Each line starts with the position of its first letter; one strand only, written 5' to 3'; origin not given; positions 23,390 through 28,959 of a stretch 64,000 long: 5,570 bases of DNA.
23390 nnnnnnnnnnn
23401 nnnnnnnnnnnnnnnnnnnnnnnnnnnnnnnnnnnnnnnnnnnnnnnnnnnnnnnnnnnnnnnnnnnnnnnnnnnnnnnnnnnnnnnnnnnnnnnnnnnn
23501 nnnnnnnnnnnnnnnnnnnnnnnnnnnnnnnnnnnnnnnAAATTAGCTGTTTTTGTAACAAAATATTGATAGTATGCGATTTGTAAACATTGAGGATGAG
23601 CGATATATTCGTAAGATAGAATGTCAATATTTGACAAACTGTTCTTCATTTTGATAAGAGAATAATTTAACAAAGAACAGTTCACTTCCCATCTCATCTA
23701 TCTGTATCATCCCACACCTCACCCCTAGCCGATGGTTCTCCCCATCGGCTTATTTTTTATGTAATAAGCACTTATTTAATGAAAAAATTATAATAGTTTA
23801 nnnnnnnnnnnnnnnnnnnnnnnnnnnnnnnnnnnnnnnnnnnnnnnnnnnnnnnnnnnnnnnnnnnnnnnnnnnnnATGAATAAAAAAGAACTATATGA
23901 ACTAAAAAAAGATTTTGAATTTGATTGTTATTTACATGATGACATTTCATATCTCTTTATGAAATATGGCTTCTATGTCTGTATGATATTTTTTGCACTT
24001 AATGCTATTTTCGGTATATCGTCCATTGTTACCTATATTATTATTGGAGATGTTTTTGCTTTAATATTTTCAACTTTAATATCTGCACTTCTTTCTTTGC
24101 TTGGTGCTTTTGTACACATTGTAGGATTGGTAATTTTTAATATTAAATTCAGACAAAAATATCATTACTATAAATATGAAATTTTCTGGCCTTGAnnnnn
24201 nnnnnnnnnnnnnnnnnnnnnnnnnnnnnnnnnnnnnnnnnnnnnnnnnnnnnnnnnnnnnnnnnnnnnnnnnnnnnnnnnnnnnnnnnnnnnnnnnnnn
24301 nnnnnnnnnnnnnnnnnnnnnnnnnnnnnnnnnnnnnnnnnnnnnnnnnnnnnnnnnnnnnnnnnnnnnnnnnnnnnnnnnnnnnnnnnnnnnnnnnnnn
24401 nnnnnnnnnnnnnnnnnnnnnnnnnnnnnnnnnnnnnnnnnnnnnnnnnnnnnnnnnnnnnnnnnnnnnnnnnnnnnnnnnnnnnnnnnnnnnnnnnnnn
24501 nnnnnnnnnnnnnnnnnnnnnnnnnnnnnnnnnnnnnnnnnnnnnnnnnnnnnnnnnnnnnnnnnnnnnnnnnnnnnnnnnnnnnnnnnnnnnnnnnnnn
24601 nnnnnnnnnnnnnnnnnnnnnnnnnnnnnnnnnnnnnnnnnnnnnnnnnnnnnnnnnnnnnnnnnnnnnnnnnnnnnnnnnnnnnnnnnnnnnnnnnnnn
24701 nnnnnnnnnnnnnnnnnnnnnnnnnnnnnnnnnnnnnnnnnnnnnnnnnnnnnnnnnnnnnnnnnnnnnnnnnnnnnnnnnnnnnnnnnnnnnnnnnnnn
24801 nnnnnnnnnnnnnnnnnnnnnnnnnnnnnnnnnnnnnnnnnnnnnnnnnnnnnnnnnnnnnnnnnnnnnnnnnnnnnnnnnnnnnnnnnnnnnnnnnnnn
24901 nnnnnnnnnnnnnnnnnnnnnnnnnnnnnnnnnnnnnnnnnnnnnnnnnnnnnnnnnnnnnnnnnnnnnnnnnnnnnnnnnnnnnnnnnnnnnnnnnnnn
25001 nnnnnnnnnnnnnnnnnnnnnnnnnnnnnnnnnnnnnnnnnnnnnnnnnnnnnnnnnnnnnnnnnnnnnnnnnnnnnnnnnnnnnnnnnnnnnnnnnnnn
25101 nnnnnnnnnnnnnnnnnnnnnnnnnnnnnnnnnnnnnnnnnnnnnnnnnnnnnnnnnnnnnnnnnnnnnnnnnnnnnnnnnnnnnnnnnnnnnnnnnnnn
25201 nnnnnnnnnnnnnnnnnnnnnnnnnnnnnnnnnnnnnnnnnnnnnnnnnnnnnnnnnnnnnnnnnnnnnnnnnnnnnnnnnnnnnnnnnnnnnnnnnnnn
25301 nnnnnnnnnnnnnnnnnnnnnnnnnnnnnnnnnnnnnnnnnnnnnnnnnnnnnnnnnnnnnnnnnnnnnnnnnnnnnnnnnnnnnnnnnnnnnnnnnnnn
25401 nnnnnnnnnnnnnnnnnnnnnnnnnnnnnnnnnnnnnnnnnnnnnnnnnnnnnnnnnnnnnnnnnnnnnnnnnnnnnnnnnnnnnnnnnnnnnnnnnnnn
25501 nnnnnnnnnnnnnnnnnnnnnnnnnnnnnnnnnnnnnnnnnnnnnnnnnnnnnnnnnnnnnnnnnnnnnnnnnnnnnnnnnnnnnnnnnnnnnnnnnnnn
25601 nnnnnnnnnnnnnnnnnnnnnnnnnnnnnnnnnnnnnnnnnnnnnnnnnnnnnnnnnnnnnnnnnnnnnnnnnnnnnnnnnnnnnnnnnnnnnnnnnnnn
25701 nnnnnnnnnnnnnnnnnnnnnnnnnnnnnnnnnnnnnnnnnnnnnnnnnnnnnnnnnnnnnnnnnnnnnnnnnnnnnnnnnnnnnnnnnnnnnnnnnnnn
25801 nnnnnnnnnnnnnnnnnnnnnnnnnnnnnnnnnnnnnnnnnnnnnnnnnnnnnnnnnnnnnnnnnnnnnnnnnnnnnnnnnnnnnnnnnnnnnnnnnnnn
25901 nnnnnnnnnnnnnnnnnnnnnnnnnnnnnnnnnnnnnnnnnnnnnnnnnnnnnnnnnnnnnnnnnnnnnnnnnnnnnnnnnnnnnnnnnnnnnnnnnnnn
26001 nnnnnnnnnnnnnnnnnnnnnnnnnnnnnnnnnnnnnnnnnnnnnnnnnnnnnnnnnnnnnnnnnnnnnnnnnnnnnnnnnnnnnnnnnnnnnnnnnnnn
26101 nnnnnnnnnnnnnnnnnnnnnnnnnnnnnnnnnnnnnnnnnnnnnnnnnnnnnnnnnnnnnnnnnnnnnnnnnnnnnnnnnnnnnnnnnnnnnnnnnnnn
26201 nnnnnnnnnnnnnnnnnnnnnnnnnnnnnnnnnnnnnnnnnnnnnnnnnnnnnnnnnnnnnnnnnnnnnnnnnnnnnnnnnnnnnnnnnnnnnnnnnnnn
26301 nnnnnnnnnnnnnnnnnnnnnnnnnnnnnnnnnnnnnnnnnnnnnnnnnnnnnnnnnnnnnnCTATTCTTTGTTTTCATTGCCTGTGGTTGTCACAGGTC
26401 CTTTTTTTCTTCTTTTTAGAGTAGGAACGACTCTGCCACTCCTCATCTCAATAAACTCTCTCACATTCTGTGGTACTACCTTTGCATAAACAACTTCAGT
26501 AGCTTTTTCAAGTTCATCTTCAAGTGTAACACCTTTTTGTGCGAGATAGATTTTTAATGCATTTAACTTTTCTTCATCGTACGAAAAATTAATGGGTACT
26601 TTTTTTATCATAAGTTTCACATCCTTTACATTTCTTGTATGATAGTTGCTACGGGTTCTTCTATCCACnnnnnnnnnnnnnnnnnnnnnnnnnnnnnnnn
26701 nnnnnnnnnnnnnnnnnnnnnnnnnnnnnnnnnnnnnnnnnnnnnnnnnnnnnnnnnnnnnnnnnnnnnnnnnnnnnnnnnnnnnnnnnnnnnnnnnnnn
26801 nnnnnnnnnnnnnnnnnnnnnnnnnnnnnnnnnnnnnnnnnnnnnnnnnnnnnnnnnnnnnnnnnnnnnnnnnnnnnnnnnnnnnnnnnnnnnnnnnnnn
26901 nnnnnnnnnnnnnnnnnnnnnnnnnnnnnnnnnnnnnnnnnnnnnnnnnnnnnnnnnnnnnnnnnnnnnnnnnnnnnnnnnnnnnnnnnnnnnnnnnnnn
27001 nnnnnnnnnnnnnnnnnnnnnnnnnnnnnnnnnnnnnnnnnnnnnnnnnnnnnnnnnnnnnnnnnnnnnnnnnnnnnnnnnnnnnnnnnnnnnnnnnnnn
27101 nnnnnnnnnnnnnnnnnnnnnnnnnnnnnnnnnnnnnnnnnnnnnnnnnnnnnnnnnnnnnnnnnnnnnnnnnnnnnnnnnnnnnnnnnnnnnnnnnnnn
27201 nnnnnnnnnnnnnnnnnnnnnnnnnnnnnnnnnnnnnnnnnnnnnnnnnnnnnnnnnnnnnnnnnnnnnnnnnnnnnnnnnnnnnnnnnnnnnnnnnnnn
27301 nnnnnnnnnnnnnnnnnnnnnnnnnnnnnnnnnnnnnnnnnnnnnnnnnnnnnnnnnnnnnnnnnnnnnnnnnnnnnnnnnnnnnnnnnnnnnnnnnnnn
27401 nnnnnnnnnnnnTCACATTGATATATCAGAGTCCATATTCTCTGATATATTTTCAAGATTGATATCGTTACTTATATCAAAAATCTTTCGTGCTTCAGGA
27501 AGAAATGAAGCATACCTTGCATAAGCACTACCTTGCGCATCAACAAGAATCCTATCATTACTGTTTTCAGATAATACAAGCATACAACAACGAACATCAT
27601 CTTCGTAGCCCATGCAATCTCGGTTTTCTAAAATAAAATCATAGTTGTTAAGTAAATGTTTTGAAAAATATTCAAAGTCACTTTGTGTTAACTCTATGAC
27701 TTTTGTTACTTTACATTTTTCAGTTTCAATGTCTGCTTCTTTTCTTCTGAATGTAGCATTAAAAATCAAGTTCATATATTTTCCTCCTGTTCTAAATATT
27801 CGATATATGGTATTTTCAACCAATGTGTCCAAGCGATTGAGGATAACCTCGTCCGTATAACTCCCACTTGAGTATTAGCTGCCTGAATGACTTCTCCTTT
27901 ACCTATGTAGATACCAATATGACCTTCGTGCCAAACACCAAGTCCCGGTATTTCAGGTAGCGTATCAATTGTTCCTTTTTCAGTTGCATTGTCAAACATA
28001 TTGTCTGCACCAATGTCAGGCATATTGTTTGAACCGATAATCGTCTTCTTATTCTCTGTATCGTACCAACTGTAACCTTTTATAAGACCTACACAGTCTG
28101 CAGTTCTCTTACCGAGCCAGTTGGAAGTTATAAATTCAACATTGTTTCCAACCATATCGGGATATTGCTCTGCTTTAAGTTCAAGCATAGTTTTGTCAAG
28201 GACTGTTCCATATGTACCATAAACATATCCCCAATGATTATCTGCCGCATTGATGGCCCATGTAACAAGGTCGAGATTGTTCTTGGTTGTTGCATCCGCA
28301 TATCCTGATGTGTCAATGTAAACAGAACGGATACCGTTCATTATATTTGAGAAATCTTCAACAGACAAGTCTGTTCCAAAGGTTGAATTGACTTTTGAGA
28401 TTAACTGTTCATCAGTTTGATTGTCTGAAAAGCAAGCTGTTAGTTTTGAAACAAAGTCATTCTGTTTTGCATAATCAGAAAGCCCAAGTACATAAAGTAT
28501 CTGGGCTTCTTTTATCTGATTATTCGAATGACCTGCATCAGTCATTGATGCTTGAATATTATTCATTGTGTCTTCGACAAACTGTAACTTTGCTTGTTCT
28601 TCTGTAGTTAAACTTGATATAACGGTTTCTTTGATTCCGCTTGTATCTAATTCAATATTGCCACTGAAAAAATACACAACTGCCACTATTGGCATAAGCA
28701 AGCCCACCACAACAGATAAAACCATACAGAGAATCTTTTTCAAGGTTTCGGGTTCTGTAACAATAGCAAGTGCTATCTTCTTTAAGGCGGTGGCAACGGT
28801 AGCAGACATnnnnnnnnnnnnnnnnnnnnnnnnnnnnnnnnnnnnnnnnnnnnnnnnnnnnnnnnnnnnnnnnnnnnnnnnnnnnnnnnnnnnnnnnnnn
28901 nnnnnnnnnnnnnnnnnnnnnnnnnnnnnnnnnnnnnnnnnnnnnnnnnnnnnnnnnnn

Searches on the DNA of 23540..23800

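Call 77: search_rna_families(source=window, start=23540, end=23800, threshold=evalue, max_evalue=10)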
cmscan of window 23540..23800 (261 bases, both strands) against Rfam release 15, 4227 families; matches with E-value up to 10: 4.
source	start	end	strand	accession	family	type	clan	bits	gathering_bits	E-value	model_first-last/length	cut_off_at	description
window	23619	23737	-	RF00403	SNORA41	Gene; snRNA; snoRNA; HACA-box;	-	15.1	80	4.5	1-133/133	no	Small nucleolar RNA SNORA41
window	23720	23800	-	RF02901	AaHKsRNA41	Gene; sRNA;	-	13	97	0.88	110-187/187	5'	Aggregatibacter sRNA 41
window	23639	23704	-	RF01905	HOTAIR_2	Gene; lncRNA;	-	12.4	60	1.2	1-69/69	no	HOTAIR conserved region 2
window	23695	23749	-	RF01276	sR53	Gene; snRNA; snoRNA; CD-box;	-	9.2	49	8.1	1-60/60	no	Small nucleolar RNA sR53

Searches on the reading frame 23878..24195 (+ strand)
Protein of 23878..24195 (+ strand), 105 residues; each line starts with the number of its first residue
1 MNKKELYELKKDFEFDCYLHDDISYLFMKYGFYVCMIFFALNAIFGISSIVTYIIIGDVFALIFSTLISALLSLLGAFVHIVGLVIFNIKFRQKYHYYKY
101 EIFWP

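Call 20: search_protein_families(library=pfam, proteins=[window:23878-24195:+], max_evalue=0.01)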
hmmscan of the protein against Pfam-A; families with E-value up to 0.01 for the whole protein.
window:23878-24195:+ (105 aa): 0 families

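Call 33: find_encoding_contigs(protein=window:23878-24195:+, flank=3000, max_places=10)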
Protein window:23878-24195:+ (105 aa): 5 contigs read that carry it; 5 places shown.
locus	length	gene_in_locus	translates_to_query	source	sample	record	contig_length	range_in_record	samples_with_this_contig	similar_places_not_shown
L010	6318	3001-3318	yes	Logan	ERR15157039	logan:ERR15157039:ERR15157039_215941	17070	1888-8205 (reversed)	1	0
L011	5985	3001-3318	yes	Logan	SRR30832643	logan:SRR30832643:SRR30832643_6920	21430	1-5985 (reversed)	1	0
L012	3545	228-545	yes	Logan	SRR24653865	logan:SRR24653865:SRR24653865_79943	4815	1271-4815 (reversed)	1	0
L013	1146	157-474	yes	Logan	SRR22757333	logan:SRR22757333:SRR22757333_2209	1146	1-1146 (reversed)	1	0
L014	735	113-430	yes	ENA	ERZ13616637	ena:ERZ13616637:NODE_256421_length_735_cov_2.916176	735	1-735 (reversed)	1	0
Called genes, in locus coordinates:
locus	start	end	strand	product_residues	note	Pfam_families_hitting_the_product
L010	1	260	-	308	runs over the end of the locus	-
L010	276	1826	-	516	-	-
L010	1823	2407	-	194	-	PF13676:TIR_2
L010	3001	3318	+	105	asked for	-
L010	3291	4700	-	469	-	PF18555:MobL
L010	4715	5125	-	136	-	-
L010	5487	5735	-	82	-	PF19598:DUF6103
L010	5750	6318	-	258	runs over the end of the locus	PF23894:LD_SV2 (faint), PF00805:Pentapeptide (faint), PF13599:Pentapeptide_4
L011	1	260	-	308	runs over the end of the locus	-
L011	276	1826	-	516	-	-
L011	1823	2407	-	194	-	PF13676:TIR_2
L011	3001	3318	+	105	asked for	-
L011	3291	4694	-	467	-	PF18555:MobL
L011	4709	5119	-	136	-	-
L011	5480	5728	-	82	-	PF19598:DUF6103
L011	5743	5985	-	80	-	?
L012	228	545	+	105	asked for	-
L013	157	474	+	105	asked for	-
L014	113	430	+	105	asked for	-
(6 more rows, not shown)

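Call 37: find_homologous_proteins(query=window:23878-24195:+, max_evalue=0.001)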
Query window:23878-24195:+ (105 aa): 11 proteins with E <= 0.001 among 22 candidates.
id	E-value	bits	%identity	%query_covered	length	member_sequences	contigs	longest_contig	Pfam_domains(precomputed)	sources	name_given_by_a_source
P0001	4.1e-61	222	100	100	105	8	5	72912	-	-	-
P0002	2.7e-53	197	84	100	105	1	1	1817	-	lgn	-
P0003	1.3e-52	195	85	100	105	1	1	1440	-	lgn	-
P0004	1.7e-51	191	82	100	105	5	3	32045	-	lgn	-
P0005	2.0e-48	181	85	98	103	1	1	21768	-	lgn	-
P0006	1.7e-44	169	86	100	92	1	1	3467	-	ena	-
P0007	1.0e-43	166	73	100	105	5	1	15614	-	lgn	-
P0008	2.5e-43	165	75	97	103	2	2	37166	-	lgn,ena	-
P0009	6.1e-39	151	74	90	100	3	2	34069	-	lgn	-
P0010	3.4e-38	148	71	90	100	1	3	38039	-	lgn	-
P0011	4.8e-37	145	73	90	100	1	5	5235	-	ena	-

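Call 38: find_encoding_contigs(protein=P0004, flank=3000, max_places=5)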
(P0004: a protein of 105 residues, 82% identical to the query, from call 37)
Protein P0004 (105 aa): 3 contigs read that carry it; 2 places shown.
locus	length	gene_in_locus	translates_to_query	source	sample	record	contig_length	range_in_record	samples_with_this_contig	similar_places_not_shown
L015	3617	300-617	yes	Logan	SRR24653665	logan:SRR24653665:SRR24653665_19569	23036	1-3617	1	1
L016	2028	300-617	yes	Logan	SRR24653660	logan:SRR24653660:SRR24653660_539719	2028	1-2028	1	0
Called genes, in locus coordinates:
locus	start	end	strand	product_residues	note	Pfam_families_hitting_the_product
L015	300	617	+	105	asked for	-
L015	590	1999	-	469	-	PF18555:MobL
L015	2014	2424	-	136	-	-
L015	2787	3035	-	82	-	PF19598:DUF6103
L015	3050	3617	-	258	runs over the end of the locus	PF23894:LD_SV2 (faint), PF00805:Pentapeptide (faint), PF13599:Pentapeptide_4 (weak)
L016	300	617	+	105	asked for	-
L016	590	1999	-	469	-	PF18555:MobL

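Call 39: find_encoding_contigs(protein=P0005, flank=3000, max_places=5)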
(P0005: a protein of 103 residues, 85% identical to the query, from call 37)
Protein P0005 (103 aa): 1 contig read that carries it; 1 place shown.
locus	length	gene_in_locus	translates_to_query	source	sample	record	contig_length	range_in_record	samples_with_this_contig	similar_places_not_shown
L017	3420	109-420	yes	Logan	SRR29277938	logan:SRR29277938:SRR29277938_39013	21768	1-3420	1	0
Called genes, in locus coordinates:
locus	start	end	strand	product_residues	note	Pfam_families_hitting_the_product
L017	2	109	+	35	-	?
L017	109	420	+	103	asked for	-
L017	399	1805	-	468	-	PF18555:MobL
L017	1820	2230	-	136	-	-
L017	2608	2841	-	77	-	PF19598:DUF6103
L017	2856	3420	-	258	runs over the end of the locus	PF23894:LD_SV2 (faint), PF00805:Pentapeptide (faint), PF13599:Pentapeptide_4 (weak)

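Call 40: find_encoding_contigs(protein=P0007, flank=3000, max_places=5)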
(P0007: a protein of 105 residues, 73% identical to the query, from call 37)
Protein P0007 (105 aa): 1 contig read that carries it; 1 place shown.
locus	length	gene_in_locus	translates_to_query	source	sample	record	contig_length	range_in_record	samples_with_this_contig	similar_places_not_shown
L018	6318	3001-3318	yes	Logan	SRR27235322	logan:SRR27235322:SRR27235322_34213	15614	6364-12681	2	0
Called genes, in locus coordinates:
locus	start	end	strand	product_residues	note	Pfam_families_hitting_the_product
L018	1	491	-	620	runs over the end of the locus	PF02534:T4SS-DNA_transf, PF10412:TrwB_AAD_bind, PF12696:TraG-D_C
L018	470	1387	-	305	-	PF13154:DUF3991, PF13155:Toprim_2, PF13362:Toprim_3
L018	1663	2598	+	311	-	PF08443:RimK (weak)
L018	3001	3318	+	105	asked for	-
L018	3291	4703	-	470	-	PF18555:MobL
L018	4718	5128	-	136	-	-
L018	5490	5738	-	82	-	PF19598:DUF6103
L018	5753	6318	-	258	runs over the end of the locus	PF23894:LD_SV2 (faint), PF00805:Pentapeptide (faint), PF13599:Pentapeptide_4 (weak)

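Call 41: find_encoding_contigs(protein=P0008, flank=3000, max_places=5)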
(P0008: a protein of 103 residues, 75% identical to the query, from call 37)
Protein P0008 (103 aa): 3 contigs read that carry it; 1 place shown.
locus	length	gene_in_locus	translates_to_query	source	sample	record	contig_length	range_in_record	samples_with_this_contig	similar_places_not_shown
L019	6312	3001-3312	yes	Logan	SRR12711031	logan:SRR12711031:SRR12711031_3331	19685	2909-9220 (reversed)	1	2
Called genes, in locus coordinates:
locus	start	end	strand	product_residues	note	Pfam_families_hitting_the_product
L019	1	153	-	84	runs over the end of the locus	PF21984:DnaD_N (weak), PF13730:HTH_36, PF00392:GntR (faint)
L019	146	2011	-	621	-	PF02534:T4SS-DNA_transf, PF10412:TrwB_AAD_bind, PF12696:TraG-D_C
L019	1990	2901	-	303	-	PF13154:DUF3991, PF13155:Toprim_2, PF13362:Toprim_3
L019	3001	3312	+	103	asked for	-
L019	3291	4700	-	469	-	PF18555:MobL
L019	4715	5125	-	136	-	-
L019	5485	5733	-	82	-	PF19598:DUF6103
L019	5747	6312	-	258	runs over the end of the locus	PF23894:LD_SV2 (faint), PF00805:Pentapeptide (faint), PF13599:Pentapeptide_4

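Call 42: find_encoding_contigs(protein=P0009, flank=3000, max_places=5)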
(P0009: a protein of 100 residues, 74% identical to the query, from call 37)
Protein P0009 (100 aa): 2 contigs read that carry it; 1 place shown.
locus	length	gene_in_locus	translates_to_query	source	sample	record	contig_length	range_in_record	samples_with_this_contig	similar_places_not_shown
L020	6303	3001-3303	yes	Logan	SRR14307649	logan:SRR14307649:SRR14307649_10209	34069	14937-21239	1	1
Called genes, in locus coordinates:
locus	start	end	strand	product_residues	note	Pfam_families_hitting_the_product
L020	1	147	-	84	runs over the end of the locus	PF21984:DnaD_N (weak), PF13730:HTH_36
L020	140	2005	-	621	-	PF02534:T4SS-DNA_transf, PF10412:TrwB_AAD_bind, PF12696:TraG-D_C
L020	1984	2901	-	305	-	PF13154:DUF3991, PF13155:Toprim_2, PF13362:Toprim_3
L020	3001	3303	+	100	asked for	-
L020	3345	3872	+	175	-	-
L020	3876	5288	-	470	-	PF18555:MobL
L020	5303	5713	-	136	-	-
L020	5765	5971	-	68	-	-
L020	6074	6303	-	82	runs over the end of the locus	PF19598:DUF6103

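Call 43: find_encoding_contigs(protein=P0010, flank=3000, max_places=5)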
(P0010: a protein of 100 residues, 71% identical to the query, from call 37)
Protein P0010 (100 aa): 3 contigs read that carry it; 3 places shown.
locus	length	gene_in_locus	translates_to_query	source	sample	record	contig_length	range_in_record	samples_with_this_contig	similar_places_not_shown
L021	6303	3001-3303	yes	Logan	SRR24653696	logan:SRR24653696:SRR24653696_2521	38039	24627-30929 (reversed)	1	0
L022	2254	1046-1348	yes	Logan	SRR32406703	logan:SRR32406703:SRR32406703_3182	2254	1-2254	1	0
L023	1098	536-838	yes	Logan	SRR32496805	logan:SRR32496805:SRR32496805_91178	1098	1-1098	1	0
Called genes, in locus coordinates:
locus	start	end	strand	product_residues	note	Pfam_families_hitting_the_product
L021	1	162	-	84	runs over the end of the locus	PF21984:DnaD_N (weak), PF13730:HTH_36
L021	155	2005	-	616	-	PF02534:T4SS-DNA_transf, PF10412:TrwB_AAD_bind, PF12696:TraG-D_C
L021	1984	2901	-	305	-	PF13154:DUF3991, PF13155:Toprim_2, PF13362:Toprim_3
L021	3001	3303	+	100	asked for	-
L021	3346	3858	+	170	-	-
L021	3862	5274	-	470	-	PF18555:MobL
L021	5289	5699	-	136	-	-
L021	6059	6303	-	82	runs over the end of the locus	PF19598:DUF6103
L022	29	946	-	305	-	PF13154:DUF3991, PF13155:Toprim_2, PF13362:Toprim_3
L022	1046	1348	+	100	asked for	-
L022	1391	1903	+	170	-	-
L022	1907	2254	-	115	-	?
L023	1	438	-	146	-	?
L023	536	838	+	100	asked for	-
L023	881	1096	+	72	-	?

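Call 44: find_encoding_contigs(protein=P0011, flank=3000, max_places=5)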
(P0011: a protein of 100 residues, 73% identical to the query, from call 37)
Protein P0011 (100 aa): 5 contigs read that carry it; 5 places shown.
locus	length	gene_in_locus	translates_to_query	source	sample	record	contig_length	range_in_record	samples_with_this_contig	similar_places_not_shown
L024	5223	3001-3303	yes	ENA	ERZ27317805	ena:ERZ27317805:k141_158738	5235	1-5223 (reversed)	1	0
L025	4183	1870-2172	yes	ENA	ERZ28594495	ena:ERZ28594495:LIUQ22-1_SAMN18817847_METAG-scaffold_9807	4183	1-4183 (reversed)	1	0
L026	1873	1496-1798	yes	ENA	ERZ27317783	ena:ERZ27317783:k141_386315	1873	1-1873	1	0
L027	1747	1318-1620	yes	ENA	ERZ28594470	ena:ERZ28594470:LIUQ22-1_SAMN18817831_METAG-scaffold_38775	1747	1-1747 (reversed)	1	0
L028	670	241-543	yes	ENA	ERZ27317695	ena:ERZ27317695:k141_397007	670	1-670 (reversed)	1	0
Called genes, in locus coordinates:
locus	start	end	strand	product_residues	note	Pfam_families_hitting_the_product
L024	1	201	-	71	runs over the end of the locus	?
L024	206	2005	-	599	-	PF02534:T4SS-DNA_transf, PF10412:TrwB_AAD_bind, PF12696:TraG-D_C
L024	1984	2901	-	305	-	PF13154:DUF3991, PF13155:Toprim_2, PF13362:Toprim_3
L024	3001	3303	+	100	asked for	-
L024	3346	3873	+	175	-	-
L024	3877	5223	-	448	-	?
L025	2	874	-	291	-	?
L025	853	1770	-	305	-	PF13154:DUF3991, PF13155:Toprim_2, PF13362:Toprim_3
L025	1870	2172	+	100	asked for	-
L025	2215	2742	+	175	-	-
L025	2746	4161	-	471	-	PF18555:MobL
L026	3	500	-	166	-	?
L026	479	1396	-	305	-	PF13154:DUF3991, PF13155:Toprim_2, PF13362:Toprim_3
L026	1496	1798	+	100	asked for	-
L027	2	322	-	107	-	?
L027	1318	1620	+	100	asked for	-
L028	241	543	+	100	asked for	-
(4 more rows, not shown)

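Call 78: search_protein_families(library=pfam, proteins=[L010:1823-2407:-, L018:1663-2598:+], max_evalue=0.01)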
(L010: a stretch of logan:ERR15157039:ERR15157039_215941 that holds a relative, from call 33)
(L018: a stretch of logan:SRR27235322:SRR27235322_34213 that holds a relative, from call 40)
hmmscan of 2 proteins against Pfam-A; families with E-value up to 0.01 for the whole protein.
L010:1823-2407:- (194 aa): 1 family
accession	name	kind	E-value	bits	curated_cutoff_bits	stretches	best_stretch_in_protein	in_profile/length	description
PF13676.11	TIR_2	-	5.2e-09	37.1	28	1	10-119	3-107/122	TIR domain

L018:1663-2598:+ (311 aa): 1 family
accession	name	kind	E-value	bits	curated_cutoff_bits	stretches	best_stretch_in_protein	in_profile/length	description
PF08443.16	RimK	-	2.7e-07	30.8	21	1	225-302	113-185/188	RimK-like ATP-grasp domain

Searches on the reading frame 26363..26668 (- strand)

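Call 22: search_protein_families(library=pfam, proteins=[window:26363-26668:-], max_evalue=0.01)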
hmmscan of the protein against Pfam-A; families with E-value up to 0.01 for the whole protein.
window:26363-26668:- (101 aa): 1 family
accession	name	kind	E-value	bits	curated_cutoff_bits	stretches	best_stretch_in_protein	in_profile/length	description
PF19598.4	DUF6103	-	7.7e-08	33.3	24.2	1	22-86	2-66/89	Family of unknown function (DUF6103)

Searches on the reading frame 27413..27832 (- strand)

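Call 22: search_protein_families(library=pfam, proteins=[window:27413-27832:-], max_evalue=0.01)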
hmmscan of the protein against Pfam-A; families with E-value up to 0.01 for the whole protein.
window:27413-27832:- (139 aa): 1 family
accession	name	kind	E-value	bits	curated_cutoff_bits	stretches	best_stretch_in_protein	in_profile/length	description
PF19854.4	DUF6329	-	7.4e-09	35.6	26.8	1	83-116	5-38/39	Family of unknown function (DUF6329)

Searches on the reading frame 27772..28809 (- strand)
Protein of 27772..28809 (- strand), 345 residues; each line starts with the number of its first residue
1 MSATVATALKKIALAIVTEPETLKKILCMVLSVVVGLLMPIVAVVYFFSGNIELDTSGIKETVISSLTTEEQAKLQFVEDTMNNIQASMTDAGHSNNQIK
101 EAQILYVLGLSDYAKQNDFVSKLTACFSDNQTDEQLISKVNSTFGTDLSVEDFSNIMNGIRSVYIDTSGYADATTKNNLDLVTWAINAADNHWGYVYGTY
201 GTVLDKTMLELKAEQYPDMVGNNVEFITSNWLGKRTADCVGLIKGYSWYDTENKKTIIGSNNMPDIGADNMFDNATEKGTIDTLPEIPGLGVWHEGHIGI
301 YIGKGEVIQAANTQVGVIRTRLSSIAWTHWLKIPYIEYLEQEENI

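Call 22: search_protein_families(library=pfam, proteins=[window:27772-28809:-], max_evalue=0.01)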
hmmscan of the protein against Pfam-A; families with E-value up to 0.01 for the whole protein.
window:27772-28809:- (345 aa): 1 family
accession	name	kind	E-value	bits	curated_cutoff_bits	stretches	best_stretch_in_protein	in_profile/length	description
PF00877.26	NLPC_P60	-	0.0024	18.3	23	0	236-331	13-100/105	NlpC/P60 family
